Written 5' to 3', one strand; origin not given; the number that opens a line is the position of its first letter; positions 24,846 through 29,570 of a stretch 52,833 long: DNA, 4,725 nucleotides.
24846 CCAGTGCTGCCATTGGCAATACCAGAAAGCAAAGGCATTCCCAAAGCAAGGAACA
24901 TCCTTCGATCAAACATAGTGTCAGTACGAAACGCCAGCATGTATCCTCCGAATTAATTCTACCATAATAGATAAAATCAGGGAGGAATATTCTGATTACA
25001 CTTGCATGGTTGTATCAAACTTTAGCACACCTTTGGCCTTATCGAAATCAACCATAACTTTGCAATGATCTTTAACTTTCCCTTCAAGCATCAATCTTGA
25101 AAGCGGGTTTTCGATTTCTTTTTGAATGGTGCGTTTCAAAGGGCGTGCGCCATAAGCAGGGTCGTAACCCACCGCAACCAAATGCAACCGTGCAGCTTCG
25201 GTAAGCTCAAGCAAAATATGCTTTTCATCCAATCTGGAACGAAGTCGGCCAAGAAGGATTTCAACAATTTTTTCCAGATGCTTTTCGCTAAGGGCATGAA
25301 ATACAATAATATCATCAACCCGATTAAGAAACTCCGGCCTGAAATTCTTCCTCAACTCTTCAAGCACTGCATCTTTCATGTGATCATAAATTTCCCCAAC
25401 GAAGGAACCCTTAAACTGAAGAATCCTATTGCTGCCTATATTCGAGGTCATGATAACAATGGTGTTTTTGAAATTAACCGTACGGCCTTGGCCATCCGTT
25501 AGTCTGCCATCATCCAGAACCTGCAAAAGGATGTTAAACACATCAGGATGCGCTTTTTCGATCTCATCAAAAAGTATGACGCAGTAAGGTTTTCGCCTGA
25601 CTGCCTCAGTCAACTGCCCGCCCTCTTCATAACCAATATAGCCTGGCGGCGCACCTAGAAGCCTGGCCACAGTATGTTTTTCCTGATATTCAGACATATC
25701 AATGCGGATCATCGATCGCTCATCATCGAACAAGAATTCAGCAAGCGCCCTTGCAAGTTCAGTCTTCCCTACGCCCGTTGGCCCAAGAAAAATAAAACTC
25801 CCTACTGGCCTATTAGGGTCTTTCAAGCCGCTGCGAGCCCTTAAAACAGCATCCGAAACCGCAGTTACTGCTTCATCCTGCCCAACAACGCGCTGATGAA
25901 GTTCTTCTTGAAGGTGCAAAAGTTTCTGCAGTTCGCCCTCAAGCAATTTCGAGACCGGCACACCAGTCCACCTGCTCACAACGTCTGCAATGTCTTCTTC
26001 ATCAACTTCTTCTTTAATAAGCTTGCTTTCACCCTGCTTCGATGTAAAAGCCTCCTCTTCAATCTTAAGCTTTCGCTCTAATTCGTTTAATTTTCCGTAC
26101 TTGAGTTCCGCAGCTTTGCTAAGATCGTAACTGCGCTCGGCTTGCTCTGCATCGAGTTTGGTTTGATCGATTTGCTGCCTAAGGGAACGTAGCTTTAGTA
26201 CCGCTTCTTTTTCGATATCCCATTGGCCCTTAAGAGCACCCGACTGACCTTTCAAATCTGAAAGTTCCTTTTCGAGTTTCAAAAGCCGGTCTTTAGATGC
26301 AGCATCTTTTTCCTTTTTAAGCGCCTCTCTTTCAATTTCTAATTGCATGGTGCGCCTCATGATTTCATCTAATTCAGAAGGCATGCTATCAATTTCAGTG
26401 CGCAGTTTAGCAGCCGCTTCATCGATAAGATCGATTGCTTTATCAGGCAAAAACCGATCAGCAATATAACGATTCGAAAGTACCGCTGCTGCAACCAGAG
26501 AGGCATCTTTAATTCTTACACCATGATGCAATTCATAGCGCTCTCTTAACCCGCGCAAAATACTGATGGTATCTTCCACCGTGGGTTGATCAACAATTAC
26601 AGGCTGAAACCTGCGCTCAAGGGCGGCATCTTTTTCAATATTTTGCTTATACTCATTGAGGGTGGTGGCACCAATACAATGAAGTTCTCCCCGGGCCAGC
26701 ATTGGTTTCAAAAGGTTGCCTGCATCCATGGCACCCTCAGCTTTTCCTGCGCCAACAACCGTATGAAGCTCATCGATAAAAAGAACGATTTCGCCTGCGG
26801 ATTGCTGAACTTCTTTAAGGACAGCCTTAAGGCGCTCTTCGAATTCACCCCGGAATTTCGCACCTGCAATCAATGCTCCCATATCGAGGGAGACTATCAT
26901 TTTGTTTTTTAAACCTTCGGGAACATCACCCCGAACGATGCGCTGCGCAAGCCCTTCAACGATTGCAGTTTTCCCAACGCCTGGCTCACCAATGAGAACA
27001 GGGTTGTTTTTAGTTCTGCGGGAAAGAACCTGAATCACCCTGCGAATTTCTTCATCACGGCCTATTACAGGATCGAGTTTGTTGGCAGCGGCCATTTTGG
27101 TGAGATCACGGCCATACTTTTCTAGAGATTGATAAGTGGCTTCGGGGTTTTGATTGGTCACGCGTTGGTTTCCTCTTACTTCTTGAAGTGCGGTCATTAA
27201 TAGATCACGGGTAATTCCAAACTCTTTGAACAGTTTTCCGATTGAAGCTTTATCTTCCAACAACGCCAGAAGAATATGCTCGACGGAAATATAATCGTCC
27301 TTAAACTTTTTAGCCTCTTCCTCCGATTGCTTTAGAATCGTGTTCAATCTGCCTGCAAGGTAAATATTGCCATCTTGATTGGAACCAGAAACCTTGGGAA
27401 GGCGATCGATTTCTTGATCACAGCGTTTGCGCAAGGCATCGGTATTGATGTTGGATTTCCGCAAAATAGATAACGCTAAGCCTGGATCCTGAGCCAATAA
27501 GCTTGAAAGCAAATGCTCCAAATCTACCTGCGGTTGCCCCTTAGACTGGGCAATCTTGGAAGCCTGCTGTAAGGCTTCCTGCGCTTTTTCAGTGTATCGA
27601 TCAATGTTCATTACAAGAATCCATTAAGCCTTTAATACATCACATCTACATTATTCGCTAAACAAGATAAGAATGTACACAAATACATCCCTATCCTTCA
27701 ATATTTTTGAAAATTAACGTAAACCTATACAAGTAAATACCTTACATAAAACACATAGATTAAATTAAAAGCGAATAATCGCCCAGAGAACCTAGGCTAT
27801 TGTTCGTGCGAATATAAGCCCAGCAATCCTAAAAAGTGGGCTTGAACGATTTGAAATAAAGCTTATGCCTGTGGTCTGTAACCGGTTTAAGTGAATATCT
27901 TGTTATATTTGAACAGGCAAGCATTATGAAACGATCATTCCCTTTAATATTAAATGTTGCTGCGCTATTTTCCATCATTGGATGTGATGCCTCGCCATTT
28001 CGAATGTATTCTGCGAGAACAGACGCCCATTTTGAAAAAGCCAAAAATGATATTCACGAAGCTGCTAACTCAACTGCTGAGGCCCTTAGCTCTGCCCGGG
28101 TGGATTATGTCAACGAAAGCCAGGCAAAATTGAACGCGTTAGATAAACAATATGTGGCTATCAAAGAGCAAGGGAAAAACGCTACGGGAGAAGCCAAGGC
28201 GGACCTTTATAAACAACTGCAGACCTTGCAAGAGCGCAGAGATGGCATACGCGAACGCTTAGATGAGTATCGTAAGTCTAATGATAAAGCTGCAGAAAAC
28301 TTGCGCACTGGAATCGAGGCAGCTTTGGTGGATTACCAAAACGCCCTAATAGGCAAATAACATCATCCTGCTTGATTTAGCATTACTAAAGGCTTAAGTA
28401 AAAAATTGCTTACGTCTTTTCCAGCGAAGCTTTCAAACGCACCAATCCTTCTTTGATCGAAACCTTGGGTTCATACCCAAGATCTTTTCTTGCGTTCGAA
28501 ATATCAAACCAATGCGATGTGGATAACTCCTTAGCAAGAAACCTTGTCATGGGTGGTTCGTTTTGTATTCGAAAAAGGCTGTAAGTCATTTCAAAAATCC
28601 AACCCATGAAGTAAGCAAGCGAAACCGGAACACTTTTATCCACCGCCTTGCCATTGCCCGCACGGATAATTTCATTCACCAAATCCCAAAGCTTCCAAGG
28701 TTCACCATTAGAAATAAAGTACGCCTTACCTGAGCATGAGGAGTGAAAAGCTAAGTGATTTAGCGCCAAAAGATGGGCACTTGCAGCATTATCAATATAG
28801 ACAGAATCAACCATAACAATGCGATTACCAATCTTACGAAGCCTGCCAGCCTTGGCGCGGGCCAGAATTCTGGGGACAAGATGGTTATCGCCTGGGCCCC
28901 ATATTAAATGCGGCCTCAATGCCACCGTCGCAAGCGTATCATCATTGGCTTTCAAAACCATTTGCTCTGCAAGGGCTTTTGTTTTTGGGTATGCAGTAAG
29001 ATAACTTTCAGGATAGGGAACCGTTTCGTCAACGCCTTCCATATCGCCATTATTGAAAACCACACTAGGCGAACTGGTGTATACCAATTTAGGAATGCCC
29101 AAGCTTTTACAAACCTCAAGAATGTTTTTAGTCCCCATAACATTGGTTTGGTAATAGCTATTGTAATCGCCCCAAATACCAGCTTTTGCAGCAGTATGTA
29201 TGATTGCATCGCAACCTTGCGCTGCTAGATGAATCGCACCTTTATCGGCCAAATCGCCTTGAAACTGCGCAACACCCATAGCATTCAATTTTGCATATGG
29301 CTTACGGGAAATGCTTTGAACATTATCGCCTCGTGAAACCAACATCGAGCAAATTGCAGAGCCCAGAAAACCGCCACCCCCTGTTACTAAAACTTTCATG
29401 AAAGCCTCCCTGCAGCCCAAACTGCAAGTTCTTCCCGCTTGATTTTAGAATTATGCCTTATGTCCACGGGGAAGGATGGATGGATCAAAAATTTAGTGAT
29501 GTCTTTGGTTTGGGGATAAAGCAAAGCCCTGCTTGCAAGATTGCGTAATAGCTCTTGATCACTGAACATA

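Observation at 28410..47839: One 19.4-kb operon joins a PUFA-type polyketide synthase (pfaD-pfaA-pfaC) directly to a complete oleABCD olefin pathway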

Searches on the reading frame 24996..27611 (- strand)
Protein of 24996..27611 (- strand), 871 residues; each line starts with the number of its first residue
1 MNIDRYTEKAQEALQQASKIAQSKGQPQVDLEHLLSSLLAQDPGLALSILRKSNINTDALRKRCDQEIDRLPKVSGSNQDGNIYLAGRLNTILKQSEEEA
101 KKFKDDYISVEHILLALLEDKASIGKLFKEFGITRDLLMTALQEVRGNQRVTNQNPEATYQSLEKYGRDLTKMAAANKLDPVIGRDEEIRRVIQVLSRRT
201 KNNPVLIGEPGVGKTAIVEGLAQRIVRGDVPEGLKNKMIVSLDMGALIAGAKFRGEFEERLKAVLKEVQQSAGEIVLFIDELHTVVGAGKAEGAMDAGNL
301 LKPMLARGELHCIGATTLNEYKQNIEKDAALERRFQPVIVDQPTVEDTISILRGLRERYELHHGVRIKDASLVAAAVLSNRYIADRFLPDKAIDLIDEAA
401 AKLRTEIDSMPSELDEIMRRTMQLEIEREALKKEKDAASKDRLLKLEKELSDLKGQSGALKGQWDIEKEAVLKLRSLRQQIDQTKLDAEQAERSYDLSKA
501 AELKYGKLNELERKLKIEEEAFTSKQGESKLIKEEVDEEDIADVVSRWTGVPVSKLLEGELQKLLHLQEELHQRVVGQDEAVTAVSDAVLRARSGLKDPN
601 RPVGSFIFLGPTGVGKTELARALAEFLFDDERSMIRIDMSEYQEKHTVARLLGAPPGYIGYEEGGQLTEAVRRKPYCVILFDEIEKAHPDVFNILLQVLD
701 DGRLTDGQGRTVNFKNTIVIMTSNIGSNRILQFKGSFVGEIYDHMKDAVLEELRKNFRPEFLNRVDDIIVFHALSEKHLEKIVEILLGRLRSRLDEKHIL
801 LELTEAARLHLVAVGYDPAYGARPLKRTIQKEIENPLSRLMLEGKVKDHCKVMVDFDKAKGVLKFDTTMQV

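Call 11: search_protein_families(library=pfam, proteins=[window:24996-27611:-], max_evalue=0.001)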
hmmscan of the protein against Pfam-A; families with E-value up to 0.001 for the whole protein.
window:24996-27611:- (871 aa): 27 families (the best 25 are shown)
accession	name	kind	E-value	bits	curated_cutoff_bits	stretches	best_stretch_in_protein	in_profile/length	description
PF07724.20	AAA_2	-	6.8e-74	247.8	27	1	601-768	1-166/166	AAA domain (Cdc48 subfamily)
PF17871.7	AAA_lid_9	-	3.5e-33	114.1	22.8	1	344-445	1-102/104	AAA lid domain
PF10431.15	ClpB_D2-small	-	1.3e-27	96.1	21.9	1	774-854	1-81/81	C-terminal, D2-small domain, of ClpB protein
PF02861.25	Clp_N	-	2.4e-26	92.1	20.7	2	97-147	2-53/53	Clp amino terminal domain, pathogenicity island component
PF00004.35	AAA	-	8.5e-26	91.4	21.2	2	205-337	2-125/131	ATPase family associated with various cellular activities (AAA)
PF07728.20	AAA_5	-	1.8e-19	70.6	22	1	606-727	2-125/139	AAA domain (dynein-related subfamily)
PF13191.12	AAA_16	-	5.7e-14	53.4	32.6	1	182-245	2-85/167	AAA ATPase domain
PF13401.12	AAA_22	-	2.3e-11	44.6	27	1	605-701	7-110/130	AAA domain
PF00158.32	Sigma54_activat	-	3.3e-09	37.1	20.2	1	606-727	25-146/168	Sigma-54 interaction domain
PF01637.24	ATPase_2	-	1.9e-08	34.8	33.2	0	185-292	4-129/225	ATPase domain predominantly from Archaea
PF01695.23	IstB_IS21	-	6.8e-08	32.7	24.1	0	199-266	90-153/238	IstB-like ATP binding protein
PF13173.12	AAA_14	-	2.6e-07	31.2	27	0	607-702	6-88/129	AAA domain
PF20720.3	nSTAND3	-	5.3e-07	29.9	27.2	0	607-642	21-56/155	Novel STAND NTPase 3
PF23569.1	NBD_SMAX1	-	2.3e-05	24.6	27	1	175-285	5-118/212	SMAX1 nucleotide binding domain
PF05621.17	TniB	-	2.6e-05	24.2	22.4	0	244-340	91-184/189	Bacterial TniB protein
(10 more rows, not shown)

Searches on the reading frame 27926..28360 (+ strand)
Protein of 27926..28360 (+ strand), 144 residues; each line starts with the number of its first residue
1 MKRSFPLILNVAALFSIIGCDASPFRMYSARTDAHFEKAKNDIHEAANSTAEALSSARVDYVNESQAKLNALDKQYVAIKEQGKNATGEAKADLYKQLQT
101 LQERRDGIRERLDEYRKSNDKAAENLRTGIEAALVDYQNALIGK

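Call 11: search_protein_families(library=pfam, proteins=[window:27926-28360:+], max_evalue=0.001)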
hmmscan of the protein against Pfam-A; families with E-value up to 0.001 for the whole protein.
window:27926-28360:+ (144 aa): 1 family
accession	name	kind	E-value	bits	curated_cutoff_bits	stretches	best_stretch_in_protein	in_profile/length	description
PF10224.14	DUF2205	-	0.00018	22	26.7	0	86-123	13-50/75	Short coiled-coil protein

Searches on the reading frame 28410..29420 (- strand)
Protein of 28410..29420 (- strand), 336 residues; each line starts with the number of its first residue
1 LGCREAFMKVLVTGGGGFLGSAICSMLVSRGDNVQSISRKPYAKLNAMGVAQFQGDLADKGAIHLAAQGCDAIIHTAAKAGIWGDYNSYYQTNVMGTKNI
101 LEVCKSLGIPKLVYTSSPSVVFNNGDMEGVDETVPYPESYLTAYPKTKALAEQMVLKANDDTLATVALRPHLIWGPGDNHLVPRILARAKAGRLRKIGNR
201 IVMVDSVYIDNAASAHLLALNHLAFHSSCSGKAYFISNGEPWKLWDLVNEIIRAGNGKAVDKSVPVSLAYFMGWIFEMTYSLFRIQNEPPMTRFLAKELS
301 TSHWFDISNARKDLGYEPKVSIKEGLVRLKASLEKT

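Call 3: search_protein_families(library=pfam, proteins=[window:28410-29420:-], max_evalue=0.001)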
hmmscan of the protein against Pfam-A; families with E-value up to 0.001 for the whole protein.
window:28410-29420:- (336 aa): 8 families
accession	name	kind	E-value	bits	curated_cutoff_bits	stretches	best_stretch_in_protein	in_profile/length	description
PF01073.25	3Beta_HSD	-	3.7e-60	203.8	22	1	11-254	1-267/280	3-beta hydroxysteroid dehydrogenase/isomerase family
PF01370.27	Epimerase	-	1e-34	120.5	20.9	1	10-223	1-228/240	NAD dependent epimerase/dehydratase family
PF16363.11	GDP_Man_Dehyd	-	3.1e-18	66.8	27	1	11-326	1-329/332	GDP-mannose 4,6 dehydratase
PF07993.18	NAD_binding_4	-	3.1e-18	66.3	20.1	1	65-175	84-209/258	Male sterility protein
PF04321.23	RmlD_sub_bind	-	2.4e-13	50.2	27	1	8-192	1-170/287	RmlD substrate binding domain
PF13460.12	NAD_binding_10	-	7.8e-12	45.9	27.2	1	14-155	1-131/184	NAD(P)H-binding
PF02719.21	Polysacc_synt_2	-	3.6e-08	33.4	20.2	1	10-117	1-128/293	Polysaccharide biosynthesis protein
PF05368.20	NmrA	-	1.3e-07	31.9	27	1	9-117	4-107/298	NmrA-like family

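Call 4: search_protein_families(library=ncbifam, proteins=[window:28410-29420:-], max_evalue=0.001)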
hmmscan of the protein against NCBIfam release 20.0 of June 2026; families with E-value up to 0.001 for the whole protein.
window:28410-29420:- (336 aa): 26 families (the best 25 are shown)
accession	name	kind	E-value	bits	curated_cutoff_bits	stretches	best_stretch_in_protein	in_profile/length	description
NF042422.1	oxyalk_red_OleD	equivalog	1e-136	455.7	580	1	8-332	1-327/329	2-alkyl-3-oxoalkanoate reductase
NF042423.1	oxyalk_red_Shew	equivalog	5.3e-129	430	580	1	7-329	8-331/331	2-alkyl-3-oxoalkanoate reductase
TIGR03466.1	HpnA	hypoth_equivalog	2.2e-42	145.1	367.65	1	8-324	1-312/327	hopanoid-associated sugar epimerase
NF052578.1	StrlDmthSdmBMthl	equivalog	4.1e-25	89.2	600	1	8-222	1-218/328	sterol demethylase protein SdmB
TIGR04180.1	EDH_00030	hypoth_equivalog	1.5e-20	73.4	475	1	10-252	1-253/297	NAD-dependent 4,6-dehydratase LegB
TIGR01179.1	galE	equivalog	5.8e-19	68.1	262.3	1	9-169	1-172/332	UDP-glucose 4-epimerase GalE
TIGR01746.1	Thioester-redct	subfamily_domain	1.5e-16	60.7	213.35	1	67-175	86-197/371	thioester reductase domain-containing protein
NF004520.0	PRK05865.1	equivalog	2.5e-13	48.8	1509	1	8-189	1-144/854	sugar epimerase family protein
TIGR01181.1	dTDP_gluc_dehyt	equivalog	4.3e-13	49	365.1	1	9-255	1-261/321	dTDP-glucose 4,6-dehydratase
NF041293.1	G6PDh_Azf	equivalog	8.4e-12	45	400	1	9-121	4-119/252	NAD-dependent glucose-6-phosphate dehydrogenase Azf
NF043036.1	ErythonDh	equivalog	9.7e-12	44.7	325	1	8-155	1-160/321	D-erythronate dehydrogenase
NF007956.0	PRK10675.1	subfamily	3.8e-10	39.4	394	1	8-149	1-154/338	UDP-glucose 4-epimerase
TIGR02197.1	heptose_epim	equivalog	4.9e-10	39.1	274.6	1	10-180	1-177/316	ADP-glyceromanno-heptose 6-epimerase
TIGR02622.1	CDP_4_6_dhtase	equivalog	3.3e-09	36.3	278.45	1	9-124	6-135/352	CDP-glucose 4,6-dehydratase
NF058621.1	DiazavRedAvaA7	equivalog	4.2e-09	36.4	400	1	8-275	1-268/304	3-diazoavenalumate denitrifying reductase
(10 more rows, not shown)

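Call 32: search_solved_structures(query=window:28410-29420:-, show_alignments=1, max_evalue=1e-15)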
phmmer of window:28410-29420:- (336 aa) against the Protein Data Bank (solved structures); distinct sequences matched with E-value up to 1e-15: 4.
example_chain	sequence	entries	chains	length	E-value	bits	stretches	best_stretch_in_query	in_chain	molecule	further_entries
6jkg_A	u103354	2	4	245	1.4e-38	136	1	10-236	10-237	Sterol-4-alpha-carboxylate 3-dehydrogenase, decarboxylating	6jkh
3wj7_A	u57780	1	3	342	1.7e-22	83.1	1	10-320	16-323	Putative oxidoreductase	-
6wjb_A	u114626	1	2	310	5e-18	68.4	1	9-194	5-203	NAD-dependent epimerase/dehydratase family protein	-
6wj9_A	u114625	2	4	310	4.5e-17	65.3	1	9-194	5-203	NAD-dependent epimerase/dehydratase family protein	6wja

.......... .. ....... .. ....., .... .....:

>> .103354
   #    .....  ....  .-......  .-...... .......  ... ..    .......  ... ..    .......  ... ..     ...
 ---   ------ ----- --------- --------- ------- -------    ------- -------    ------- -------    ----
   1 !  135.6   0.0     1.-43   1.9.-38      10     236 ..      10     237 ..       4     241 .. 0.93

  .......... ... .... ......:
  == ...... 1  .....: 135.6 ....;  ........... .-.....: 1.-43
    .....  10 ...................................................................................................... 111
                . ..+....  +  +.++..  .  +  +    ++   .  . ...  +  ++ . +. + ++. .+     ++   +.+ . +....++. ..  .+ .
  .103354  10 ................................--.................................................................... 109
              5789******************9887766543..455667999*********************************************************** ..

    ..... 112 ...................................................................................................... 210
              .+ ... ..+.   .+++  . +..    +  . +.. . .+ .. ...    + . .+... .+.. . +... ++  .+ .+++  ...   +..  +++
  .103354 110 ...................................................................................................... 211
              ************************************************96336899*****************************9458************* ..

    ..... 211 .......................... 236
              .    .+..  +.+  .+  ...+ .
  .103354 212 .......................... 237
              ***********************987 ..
